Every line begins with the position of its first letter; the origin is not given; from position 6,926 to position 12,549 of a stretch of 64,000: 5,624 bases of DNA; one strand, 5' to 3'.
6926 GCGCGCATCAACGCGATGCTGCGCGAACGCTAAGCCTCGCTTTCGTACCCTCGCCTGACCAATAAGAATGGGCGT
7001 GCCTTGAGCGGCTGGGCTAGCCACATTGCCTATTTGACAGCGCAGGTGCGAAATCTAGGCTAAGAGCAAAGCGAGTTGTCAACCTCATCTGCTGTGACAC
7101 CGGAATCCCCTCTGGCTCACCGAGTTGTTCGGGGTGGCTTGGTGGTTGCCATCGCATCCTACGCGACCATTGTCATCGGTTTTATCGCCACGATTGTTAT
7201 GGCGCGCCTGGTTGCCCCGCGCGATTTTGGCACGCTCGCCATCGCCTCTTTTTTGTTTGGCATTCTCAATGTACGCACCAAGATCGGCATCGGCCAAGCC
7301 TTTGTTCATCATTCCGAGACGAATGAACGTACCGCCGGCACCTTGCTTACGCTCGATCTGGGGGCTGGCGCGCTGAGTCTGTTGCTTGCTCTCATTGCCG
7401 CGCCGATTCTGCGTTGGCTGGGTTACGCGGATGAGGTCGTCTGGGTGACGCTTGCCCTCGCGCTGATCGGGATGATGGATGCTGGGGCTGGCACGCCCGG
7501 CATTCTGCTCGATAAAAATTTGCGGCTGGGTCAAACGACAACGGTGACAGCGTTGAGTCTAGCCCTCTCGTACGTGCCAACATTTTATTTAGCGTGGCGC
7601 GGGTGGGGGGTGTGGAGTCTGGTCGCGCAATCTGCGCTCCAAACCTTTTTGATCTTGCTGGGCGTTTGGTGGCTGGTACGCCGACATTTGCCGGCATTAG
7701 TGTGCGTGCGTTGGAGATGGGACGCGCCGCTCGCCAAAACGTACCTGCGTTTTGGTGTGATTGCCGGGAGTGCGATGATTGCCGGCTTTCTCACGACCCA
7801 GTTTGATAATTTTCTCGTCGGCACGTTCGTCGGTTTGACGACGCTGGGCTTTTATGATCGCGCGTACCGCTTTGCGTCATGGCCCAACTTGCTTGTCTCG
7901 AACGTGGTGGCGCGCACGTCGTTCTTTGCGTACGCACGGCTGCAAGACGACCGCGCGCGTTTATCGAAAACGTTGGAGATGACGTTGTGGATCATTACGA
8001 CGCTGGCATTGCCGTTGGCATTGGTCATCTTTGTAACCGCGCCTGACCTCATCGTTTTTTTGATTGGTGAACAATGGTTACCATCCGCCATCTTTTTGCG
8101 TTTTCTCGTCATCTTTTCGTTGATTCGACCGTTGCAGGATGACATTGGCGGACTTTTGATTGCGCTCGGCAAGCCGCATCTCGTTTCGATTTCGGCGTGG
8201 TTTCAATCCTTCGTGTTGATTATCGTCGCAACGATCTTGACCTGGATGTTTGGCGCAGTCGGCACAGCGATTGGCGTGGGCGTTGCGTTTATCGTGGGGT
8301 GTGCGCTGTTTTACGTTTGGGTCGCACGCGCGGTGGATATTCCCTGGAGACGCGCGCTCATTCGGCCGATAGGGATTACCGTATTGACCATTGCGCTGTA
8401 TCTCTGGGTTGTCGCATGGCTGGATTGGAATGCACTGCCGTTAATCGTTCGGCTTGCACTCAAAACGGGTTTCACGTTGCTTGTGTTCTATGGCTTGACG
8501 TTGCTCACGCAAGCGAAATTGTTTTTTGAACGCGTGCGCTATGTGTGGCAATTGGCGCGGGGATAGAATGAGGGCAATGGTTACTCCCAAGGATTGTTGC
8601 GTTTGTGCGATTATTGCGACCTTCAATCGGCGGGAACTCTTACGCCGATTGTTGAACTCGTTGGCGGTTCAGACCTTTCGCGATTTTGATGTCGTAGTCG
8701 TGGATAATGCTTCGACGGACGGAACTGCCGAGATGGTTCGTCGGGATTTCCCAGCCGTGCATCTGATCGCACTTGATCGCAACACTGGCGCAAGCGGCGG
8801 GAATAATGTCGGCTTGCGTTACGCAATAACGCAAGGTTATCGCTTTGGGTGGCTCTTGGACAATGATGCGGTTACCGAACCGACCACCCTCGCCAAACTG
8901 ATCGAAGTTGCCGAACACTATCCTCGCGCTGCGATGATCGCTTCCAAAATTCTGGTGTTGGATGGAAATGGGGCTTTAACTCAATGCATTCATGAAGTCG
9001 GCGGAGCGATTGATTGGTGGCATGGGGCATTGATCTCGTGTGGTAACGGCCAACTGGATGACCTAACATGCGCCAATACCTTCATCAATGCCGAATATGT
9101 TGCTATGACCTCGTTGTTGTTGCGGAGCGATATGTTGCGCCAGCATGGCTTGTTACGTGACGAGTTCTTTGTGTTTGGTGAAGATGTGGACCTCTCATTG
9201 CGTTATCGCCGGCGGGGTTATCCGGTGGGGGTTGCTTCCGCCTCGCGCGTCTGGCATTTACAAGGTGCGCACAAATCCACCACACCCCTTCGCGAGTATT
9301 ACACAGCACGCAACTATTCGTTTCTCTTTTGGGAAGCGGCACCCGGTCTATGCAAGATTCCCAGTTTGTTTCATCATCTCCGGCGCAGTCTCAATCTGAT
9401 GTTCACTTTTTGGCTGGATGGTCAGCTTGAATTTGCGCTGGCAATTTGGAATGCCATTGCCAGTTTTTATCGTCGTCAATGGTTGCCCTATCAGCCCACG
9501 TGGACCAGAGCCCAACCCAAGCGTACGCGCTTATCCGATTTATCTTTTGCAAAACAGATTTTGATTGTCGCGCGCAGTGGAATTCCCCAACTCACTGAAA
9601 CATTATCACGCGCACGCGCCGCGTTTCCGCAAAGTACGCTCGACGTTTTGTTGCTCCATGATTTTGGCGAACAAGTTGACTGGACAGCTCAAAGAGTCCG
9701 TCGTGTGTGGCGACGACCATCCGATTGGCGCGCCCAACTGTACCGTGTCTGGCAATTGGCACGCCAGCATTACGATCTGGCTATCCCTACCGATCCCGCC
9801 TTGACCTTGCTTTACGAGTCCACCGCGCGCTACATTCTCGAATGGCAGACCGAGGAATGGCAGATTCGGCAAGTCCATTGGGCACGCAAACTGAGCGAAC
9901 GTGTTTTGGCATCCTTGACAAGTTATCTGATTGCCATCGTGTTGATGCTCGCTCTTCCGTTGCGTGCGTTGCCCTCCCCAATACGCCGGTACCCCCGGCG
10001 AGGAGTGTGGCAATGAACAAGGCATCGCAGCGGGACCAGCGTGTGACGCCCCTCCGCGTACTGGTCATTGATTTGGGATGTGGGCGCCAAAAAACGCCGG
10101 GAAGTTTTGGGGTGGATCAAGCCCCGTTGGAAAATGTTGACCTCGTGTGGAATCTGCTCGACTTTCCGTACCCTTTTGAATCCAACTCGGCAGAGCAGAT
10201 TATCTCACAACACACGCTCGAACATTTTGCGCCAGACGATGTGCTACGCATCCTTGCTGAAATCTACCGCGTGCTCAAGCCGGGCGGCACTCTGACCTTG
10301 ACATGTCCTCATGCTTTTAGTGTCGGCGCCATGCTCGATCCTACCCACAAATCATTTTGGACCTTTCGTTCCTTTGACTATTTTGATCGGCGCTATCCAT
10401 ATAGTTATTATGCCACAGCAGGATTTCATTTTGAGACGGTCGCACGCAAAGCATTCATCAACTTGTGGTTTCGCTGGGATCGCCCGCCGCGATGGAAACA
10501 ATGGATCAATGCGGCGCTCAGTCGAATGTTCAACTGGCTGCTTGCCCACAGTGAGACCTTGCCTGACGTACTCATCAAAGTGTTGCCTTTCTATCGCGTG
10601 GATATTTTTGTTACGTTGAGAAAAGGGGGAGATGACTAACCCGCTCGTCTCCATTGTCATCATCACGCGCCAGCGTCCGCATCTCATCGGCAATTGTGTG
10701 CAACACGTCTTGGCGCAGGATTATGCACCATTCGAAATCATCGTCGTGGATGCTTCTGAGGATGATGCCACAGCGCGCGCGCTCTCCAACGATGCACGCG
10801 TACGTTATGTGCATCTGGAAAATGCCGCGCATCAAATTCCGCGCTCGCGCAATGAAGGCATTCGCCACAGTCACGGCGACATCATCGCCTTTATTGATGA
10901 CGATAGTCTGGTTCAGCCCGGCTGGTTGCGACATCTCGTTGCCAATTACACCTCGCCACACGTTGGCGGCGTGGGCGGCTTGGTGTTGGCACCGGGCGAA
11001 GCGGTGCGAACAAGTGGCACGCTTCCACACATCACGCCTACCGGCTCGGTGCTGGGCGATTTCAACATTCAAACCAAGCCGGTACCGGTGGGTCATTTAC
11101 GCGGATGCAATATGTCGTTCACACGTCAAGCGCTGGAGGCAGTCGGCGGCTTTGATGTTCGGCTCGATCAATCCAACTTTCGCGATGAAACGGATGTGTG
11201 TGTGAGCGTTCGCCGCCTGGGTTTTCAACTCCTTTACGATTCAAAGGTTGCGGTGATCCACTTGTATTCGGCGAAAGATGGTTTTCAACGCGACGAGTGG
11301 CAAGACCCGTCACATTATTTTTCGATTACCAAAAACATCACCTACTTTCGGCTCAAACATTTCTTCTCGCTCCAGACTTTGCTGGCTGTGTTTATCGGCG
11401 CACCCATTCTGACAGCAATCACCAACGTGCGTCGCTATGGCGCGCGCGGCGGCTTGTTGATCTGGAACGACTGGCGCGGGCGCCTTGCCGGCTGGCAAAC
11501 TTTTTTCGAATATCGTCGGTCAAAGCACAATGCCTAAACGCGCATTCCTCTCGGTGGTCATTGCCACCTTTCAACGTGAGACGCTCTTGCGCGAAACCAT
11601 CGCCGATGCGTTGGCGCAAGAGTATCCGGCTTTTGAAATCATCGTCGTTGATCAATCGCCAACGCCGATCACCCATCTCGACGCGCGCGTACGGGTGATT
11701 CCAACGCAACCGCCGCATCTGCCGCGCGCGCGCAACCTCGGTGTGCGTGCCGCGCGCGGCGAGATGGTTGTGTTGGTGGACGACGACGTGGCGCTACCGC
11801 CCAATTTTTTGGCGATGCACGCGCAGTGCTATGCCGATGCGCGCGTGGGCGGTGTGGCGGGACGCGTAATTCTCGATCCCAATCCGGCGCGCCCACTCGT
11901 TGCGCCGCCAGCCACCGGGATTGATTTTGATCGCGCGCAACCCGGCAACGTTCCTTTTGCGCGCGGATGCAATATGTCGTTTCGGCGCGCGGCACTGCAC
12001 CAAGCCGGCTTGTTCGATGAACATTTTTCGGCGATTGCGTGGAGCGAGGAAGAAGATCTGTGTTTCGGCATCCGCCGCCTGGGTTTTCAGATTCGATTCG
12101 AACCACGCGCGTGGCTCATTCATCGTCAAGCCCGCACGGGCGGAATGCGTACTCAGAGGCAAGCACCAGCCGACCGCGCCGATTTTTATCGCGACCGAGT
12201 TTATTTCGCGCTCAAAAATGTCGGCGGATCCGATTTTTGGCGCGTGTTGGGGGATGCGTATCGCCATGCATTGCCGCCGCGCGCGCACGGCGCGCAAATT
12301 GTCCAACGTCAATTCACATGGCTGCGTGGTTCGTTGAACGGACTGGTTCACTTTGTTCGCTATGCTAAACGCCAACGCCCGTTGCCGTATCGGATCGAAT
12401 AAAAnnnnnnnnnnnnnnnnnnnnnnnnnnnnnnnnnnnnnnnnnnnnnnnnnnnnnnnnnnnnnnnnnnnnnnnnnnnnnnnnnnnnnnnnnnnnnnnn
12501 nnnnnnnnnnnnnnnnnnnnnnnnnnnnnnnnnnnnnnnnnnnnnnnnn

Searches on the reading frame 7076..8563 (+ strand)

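Call 70: search_protein_families(library=pfam, proteins=[window:7076-8563:+], max_evalue=0.0001)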
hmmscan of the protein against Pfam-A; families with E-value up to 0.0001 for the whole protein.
window:7076-8563:+ (496 aa): 2 families
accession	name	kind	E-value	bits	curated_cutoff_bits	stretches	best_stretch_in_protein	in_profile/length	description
PF13440.11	Polysacc_synt_3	-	4.7e-52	177.5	23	1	41-338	1-292/293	Polysaccharide biosynthesis protein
PF01943.22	Polysacc_synt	-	8.7e-18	65.2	28.2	1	17-283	1-267/274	Polysaccharide biosynthesis protein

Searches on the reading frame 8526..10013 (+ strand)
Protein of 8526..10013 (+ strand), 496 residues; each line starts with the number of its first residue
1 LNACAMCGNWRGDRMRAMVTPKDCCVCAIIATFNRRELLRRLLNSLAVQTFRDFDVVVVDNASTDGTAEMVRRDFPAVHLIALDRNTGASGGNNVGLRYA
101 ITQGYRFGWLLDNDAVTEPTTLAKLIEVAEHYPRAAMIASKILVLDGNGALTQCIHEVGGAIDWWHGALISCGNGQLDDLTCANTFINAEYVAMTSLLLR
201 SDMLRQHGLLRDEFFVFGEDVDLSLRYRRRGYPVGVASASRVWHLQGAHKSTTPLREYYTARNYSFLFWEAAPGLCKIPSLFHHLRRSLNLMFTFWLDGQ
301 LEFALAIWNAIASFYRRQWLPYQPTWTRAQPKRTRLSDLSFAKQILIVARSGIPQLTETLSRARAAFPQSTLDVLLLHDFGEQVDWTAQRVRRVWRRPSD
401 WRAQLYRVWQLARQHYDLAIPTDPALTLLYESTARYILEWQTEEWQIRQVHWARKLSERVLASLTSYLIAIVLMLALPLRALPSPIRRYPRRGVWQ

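Call 70: search_protein_families(library=pfam, proteins=[window:8526-10013:+], max_evalue=0.0001)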
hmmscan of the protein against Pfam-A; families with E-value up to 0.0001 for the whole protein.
window:8526-10013:+ (496 aa): 2 families
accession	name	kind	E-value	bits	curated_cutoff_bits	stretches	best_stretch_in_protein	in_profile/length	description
PF00535.33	Glycos_transf_2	-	1.2e-22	81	23.3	1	28-154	2-128/168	Glycosyl transferase family 2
PF13641.12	Glyco_tranf_2_3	-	1.4e-15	58.4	27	1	27-247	4-214/230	Glycosyltransferase like family 2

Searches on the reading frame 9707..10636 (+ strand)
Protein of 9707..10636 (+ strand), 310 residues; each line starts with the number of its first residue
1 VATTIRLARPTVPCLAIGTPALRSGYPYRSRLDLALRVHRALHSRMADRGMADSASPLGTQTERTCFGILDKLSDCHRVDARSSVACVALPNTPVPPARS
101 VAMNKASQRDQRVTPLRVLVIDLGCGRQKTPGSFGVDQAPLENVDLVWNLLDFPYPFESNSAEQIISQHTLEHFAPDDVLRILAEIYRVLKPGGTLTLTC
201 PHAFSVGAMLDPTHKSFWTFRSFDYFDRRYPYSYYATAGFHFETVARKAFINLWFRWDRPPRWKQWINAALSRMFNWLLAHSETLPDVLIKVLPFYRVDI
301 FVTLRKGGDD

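Call 46: search_protein_families(library=pfam, proteins=[window:9707-10636:+], max_evalue=0.001)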
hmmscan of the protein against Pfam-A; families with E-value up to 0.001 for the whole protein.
window:9707-10636:+ (310 aa): 3 families
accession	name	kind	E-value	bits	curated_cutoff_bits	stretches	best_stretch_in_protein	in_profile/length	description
PF08241.18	Methyltransf_11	-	2.4e-09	38.1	21.2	1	155-197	54-94/95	Methyltransferase domain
PF13649.12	Methyltransf_25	-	6.6e-07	30.4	27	1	155-194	58-97/97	Methyltransferase domain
PF13489.12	Methyltransf_23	-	0.00011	22.4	27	1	120-205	26-123/164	Methyltransferase domain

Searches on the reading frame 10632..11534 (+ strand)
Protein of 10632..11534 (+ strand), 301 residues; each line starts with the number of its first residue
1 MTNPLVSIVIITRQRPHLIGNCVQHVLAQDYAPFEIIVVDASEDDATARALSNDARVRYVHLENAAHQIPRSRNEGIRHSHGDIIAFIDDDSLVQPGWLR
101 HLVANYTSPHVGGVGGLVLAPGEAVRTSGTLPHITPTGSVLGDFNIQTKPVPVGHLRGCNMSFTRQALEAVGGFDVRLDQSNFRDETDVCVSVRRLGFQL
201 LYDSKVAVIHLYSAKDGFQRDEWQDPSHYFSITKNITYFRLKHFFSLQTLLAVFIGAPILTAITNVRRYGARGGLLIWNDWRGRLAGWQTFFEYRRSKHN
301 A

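Call 46: search_protein_families(library=pfam, proteins=[window:10632-11534:+], max_evalue=0.001)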
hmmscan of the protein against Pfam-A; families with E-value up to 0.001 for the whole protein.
window:10632-11534:+ (301 aa): 6 families
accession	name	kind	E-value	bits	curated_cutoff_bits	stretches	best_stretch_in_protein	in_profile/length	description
PF00535.33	Glycos_transf_2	-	2.9e-25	89.6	23.3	1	7-170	1-166/168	Glycosyl transferase family 2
PF13641.12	Glyco_tranf_2_3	-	1.4e-18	68.2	27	1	6-211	3-212/230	Glycosyltransferase like family 2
PF10111.15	Glyco_tranf_2_2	-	7.3e-08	32.7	27.3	1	16-97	12-97/276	Glycosyltransferase like family 2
PF13632.12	Glyco_trans_2_3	-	2.8e-06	27.8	27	1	84-215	1-127/198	Glycosyl transferase family group 2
PF13506.12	Glyco_transf_21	-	0.00039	20.4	21.7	0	77-175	26-121/174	Glycosyl transferase family 21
PF13704.12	Glyco_tranf_2_4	-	0.00066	20.6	27.5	0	15-93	3-83/98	Glycosyl transferase family 2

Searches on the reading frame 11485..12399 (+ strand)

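Call 46: search_protein_families(library=pfam, proteins=[window:11485-12399:+], max_evalue=0.001)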
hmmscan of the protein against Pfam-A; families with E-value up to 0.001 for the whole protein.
window:11485-12399:+ (305 aa): 4 families
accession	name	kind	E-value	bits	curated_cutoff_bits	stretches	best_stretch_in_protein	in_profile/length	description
PF00535.33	Glycos_transf_2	-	1.9e-19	70.6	23.3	1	23-172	1-165/168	Glycosyl transferase family 2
PF13641.12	Glyco_tranf_2_3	-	1.2e-16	61.9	27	1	22-215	3-213/230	Glycosyltransferase like family 2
PF13632.12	Glyco_trans_2_3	-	7e-06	26.4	27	1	95-218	2-127/198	Glycosyl transferase family group 2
PF13506.12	Glyco_transf_21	-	4.5e-05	23.4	21.7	0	86-209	25-150/174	Glycosyl transferase family 21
